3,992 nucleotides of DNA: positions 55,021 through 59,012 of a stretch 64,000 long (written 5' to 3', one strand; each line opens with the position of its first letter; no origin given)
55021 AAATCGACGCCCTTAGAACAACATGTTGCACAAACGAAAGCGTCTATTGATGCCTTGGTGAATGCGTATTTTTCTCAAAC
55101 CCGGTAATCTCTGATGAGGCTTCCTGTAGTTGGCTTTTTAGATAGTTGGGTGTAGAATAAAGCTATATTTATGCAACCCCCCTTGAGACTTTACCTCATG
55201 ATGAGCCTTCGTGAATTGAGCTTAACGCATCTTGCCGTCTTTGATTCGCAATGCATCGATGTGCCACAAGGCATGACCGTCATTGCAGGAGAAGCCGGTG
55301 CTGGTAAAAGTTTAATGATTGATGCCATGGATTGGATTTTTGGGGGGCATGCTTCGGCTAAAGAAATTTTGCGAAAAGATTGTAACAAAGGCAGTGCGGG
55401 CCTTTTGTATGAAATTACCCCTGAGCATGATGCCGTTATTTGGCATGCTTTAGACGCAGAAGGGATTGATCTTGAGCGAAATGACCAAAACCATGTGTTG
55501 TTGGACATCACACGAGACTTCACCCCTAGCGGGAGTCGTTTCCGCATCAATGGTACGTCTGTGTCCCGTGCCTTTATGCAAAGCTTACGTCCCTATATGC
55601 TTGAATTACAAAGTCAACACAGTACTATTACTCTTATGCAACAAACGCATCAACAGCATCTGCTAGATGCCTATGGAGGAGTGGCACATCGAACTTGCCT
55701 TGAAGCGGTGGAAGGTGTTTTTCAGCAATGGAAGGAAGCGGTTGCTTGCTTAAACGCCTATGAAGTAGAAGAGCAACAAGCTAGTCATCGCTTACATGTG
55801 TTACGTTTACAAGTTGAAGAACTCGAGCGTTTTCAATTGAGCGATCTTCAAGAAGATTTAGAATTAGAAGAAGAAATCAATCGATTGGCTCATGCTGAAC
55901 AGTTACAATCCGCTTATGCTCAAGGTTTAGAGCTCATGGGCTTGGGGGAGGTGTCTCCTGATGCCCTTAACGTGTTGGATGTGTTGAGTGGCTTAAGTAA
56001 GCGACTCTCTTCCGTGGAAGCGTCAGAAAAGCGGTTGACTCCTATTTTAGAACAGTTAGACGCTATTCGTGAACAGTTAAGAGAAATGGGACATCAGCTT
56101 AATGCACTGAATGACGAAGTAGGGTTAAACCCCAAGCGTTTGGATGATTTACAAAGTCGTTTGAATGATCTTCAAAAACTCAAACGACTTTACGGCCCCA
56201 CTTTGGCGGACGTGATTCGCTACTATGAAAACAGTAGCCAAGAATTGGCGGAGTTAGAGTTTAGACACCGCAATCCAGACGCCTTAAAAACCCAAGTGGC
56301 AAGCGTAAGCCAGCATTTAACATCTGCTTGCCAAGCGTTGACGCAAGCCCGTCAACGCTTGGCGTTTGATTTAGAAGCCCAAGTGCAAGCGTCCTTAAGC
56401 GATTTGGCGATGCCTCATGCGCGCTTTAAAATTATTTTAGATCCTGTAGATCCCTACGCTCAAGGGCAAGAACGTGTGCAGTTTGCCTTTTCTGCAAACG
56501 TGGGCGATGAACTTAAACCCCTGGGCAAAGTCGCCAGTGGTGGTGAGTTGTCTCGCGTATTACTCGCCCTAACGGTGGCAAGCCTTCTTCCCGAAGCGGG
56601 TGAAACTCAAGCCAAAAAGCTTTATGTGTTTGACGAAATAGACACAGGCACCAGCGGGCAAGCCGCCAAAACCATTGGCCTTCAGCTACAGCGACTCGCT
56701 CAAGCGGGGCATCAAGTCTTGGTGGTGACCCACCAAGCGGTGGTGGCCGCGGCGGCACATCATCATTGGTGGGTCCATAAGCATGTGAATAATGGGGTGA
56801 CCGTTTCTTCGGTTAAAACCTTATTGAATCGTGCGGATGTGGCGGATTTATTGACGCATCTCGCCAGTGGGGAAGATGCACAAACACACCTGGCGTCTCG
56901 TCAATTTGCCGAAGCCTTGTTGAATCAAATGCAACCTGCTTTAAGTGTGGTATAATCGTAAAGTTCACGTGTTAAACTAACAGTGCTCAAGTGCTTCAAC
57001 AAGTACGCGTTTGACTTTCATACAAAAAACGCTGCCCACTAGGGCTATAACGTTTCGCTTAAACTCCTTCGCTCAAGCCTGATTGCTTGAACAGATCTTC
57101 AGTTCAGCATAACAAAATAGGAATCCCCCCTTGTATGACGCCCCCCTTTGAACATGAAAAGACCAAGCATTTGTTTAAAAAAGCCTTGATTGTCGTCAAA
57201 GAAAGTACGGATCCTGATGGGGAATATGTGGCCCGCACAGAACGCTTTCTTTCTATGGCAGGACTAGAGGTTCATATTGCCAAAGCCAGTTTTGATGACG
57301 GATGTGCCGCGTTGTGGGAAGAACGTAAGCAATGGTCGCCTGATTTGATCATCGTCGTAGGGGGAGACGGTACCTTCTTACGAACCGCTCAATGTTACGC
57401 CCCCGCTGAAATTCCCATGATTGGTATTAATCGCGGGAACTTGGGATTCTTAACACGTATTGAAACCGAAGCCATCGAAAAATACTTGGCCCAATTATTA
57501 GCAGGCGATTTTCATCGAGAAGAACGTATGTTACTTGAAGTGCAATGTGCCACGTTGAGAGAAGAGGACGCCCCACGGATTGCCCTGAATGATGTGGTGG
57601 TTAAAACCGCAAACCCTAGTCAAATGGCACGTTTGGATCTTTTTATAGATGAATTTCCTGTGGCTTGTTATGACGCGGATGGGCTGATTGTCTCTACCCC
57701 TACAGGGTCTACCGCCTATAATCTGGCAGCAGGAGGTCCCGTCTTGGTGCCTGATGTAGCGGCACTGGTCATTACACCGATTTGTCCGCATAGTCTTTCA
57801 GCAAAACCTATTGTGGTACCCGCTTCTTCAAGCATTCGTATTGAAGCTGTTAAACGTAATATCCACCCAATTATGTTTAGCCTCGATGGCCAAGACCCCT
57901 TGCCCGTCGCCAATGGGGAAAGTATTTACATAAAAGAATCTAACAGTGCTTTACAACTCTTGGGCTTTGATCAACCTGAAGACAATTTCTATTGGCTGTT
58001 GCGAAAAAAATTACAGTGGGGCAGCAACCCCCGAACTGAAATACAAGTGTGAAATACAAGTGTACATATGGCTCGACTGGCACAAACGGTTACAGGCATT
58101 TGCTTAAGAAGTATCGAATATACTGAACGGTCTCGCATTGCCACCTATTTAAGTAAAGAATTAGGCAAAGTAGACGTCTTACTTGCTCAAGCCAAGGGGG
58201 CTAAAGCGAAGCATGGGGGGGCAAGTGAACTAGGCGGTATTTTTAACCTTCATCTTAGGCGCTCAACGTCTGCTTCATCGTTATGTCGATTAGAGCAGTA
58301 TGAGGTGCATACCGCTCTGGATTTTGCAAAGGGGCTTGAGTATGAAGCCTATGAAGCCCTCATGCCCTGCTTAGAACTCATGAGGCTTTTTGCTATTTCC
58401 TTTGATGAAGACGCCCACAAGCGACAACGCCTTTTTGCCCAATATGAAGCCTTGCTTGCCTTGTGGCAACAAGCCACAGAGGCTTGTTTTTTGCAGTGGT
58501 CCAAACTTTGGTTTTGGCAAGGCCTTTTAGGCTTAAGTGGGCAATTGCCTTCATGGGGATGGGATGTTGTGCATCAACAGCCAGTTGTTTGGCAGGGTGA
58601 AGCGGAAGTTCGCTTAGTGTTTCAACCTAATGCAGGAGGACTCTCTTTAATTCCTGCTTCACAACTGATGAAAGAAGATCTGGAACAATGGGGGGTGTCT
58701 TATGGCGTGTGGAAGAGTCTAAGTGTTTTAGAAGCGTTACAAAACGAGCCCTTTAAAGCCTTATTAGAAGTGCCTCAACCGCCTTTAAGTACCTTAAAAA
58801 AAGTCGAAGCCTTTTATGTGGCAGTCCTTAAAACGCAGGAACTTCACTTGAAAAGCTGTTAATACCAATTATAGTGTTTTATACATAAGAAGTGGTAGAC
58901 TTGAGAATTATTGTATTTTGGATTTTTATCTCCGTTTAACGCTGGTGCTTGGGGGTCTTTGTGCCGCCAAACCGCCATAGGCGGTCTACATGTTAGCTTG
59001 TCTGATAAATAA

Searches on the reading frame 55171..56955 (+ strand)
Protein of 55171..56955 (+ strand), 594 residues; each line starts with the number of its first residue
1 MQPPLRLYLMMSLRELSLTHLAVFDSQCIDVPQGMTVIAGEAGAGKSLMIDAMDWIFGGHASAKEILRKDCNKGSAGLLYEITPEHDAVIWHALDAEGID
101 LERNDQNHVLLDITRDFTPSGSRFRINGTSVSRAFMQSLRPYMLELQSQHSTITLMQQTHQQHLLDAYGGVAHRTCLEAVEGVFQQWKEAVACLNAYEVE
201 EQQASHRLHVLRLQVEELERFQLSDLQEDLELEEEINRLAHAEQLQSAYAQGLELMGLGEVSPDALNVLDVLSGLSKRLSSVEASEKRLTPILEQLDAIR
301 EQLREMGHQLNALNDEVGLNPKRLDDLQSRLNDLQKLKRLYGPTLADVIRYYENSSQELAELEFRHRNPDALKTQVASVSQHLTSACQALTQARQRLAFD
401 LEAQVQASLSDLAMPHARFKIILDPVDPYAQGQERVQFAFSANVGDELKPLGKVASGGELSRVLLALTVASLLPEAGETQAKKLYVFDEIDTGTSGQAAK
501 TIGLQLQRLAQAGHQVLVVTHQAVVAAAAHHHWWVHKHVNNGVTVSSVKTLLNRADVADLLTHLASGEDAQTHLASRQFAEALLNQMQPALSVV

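Call 74: search_protein_families(library=pfam, proteins=[window:55171-56955:+], max_evalue=0.00001)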
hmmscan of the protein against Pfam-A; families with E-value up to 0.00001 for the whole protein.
window:55171-56955:+ (594 aa): 3 families
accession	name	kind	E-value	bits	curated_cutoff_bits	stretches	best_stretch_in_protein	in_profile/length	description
PF02463.25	SMC_N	-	7.8e-15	55.3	40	1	13-536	2-212/220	RecF/RecN/SMC N terminal domain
PF13476.12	AAA_23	-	9.9e-11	43.1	27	1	16-304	2-171/201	AAA domain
PF13555.12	AAA_29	-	1.7e-06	28.1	27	1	13-60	1-49/61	P-loop containing region of AAA domain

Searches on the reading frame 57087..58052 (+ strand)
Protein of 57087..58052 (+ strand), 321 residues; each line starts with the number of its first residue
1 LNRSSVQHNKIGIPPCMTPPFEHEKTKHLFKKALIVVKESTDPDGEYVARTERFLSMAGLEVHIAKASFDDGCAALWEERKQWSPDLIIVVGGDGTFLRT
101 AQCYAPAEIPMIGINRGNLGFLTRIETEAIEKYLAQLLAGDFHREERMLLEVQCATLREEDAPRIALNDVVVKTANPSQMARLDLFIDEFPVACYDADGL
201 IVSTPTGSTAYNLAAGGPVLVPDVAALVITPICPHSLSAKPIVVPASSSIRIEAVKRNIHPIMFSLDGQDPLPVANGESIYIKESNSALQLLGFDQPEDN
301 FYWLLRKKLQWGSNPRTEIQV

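Call 74: search_protein_families(library=pfam, proteins=[window:57087-58052:+], max_evalue=0.00001)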
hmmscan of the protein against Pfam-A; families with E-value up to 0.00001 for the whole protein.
window:57087-58052:+ (321 aa): 2 families
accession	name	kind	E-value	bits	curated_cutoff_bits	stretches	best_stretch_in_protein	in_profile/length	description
PF20143.4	NAD_kinase_C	-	8.7e-33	113.2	23.7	1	167-291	1-123/126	ATP-NAD kinase C-terminal domain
PF01513.26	NAD_kinase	-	1.5e-17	64.5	25.5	1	86-142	74-130/130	ATP-NAD kinase N-terminal domain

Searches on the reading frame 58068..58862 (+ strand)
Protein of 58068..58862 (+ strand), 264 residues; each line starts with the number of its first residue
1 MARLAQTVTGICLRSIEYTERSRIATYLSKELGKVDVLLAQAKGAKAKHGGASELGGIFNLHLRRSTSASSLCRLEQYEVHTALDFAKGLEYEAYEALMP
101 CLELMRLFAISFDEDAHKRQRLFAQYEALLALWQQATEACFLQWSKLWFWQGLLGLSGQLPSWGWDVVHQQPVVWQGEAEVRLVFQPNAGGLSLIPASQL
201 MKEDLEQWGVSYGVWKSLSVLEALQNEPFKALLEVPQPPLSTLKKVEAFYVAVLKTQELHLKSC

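Call 74: search_protein_families(library=pfam, proteins=[window:58068-58862:+], max_evalue=0.00001)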
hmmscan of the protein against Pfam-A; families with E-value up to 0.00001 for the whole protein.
window:58068-58862:+ (264 aa): 1 family
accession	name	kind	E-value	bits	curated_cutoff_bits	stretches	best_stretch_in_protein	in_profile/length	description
PF11967.14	RecO_N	-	2.4e-08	34.3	27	1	7-81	5-77/80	Recombination protein O N terminal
